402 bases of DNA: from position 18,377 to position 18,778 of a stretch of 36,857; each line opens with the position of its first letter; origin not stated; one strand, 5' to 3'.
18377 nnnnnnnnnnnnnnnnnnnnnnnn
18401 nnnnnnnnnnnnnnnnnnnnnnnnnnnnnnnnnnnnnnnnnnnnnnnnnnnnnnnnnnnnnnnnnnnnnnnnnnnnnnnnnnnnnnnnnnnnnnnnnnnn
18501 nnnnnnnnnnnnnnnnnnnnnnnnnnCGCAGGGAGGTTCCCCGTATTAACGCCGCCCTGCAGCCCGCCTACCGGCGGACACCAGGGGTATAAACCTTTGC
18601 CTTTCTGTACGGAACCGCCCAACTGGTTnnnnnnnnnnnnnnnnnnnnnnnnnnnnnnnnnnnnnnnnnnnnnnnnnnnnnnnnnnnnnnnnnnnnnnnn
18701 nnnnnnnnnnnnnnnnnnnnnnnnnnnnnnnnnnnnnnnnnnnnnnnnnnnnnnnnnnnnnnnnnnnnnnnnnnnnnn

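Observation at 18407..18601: Three PWCPP (Cys-Pro) repeats replace the magnetochrome position in the second protease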

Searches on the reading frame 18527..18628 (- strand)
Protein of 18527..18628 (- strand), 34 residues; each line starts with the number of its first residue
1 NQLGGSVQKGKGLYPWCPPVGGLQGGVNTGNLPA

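Call 26: search_protein_representatives(alignment_id=A1)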
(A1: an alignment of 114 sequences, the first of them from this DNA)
Query: 114 sequences, 34 profile positions. Proteins with E-value up to 0.001 (for the whole library): 8; up to 1e-10: 4; up to 1e-30: 1. The best 8 are listed.
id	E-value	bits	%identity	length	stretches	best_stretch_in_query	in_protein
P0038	1.1e-38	146.6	-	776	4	1-31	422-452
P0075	2.3e-18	81.5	-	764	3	2-34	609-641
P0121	4.8e-15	70.9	-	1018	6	2-21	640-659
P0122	3.0e-13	65.2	-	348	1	2-34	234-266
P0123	5.4e-10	54.8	-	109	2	3-27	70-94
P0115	2.4e-09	52.7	-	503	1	1-34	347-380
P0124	4.6e-07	45.4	-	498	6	17-33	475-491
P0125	2.3e-05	39.9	-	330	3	4-26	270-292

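Call 30: find_encoding_contigs(protein=P0125, flank=10000, max_places=4)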
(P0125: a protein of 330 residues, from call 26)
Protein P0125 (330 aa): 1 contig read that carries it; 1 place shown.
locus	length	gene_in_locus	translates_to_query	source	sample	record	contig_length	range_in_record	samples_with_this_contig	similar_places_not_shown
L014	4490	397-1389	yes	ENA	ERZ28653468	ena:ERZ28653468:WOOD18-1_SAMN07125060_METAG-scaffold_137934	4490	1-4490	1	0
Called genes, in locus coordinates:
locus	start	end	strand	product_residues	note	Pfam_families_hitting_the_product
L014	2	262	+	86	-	?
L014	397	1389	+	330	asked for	PF13180:PDZ_2 (weak)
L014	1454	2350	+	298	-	PF01545:Cation_efflux, PF16916:ZT_dimer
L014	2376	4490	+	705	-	?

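Call 46: find_homologous_proteins(query=P0125, max_evalue=0.001)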
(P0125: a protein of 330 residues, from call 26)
Query P0125 (330 aa): 14 proteins with E <= 0.001 among 1918 candidates.
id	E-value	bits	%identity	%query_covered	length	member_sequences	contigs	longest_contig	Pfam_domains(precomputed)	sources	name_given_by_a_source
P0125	3.0e-228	775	100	100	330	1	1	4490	PF13180.13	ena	-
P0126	5.7e-140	485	67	94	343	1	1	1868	PF13180.13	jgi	jgi:hypothetical protein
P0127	4.5e-135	468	69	94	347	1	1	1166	PF13180.13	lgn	-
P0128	1.6e-129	450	68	86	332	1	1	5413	PF17820.8,PF13180.13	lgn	-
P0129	4.3e-126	439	67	86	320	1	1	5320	PF17820.8,PF13180.13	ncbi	-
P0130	5.4e-123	429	66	87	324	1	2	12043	PF17820.8,PF13180.13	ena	-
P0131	1.4e-121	424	64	86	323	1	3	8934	PF17820.8,PF13180.13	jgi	jgi:hypothetical protein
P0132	9.3e-120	418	62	86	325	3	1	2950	PF17820.8,PF13180.13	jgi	jgi:membrane-associated protease RseP (regulator of RpoE activity)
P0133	4.0e-110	386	60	86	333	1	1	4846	PF13180.13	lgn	-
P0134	1.0e-77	280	47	86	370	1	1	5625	PF13180.13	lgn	-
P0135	9.3e-43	165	37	80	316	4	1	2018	PF17820.8,PF13180.13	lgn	-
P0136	4.3e-5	41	37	21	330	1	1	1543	PF19805.6,PF04495.21,PF14685.15,PF17820.8,PF00595.30,PF13180.13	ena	-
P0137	2.7e-4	38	34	22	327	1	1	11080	PF17820.8,PF00595.30,PF13180.13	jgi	jgi:serine protease Do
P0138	6.5e-4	37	30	43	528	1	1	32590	PF13365.13,PF17820.8,PF00595.30,PF13180.13,PF00089.33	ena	-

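Call 48: find_encoding_contigs(protein=P0130, flank=10000, max_places=3)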
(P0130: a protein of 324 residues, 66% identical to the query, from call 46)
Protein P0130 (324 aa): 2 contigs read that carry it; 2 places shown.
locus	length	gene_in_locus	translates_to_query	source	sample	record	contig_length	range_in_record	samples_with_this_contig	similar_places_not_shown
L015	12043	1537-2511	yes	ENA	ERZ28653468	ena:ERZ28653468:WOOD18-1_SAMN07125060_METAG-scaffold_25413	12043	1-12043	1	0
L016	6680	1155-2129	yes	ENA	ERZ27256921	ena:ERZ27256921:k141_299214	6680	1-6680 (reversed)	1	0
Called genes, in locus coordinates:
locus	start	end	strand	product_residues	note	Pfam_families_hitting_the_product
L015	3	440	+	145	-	?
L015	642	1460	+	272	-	PF13365:Trypsin_2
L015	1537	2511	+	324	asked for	PF13180:PDZ_2, PF17820:PDZ_6 (weak)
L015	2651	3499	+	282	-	PF00089:Trypsin, PF10459:Peptidase_S46 (faint), PF13365:Trypsin_2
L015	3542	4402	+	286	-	PF13365:Trypsin_2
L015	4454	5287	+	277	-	PF01545:Cation_efflux, PF16916:ZT_dimer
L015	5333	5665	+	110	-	-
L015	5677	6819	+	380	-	PF01545:Cation_efflux, PF16916:ZT_dimer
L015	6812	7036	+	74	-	-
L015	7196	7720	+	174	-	PF06305:LapA_dom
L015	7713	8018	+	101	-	PF06305:LapA_dom (weak)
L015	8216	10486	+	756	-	PF18509:MCR (weak), PF02040:ArsB, PF03600:CitMHS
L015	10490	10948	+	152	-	-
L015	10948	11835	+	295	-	PF01925:TauE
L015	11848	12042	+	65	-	?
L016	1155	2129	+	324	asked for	PF13180:PDZ_2, PF17820:PDZ_6 (weak)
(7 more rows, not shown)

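Call 66: predict_structure(alignment_id=A5)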
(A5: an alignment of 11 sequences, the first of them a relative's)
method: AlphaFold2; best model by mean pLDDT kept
length: 324 residues; sequences in the alignment: 11
mean_pLDDT: 55.2   pTM: 0.41
mean pLDDT of the five models: 55.2, 53.7, 52.5, 46.2, 38.1
residues with pLDDT >= 90: 18; 70-90: 77; 50-70: 87; < 50: 142
segments of 3 or more residues with pLDDT < 50: 1-33, 53-89, 127-144, 240-266, 303-324
pLDDT, mean of each block of 10 residues (from residue 1): 32 30 33 58 74 43 29 28 38 57 65 62 56 40 63 78 77 86 86 87 82 85 87 53 30 26 50 61 56 65 38 24 26
secondary structure, 60 per line:
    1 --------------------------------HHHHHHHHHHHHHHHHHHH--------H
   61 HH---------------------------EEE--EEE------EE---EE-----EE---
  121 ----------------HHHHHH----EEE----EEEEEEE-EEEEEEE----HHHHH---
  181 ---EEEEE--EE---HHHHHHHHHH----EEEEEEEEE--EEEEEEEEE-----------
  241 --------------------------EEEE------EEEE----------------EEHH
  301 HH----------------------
elements in order: H33-51 E90-92 E95-97 H137-142 E147-149 E154-160 E162-168 H173-177 E184-188 H196-205 E210-218 E221-229 E267-270 E277-280 H299-302

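Call 74: search_solved_structures(query=A1, max_evalue=10, show_alignments=2)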
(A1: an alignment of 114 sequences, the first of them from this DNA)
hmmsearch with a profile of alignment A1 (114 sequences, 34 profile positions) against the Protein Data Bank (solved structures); distinct sequences matched with E-value up to 10: 0.
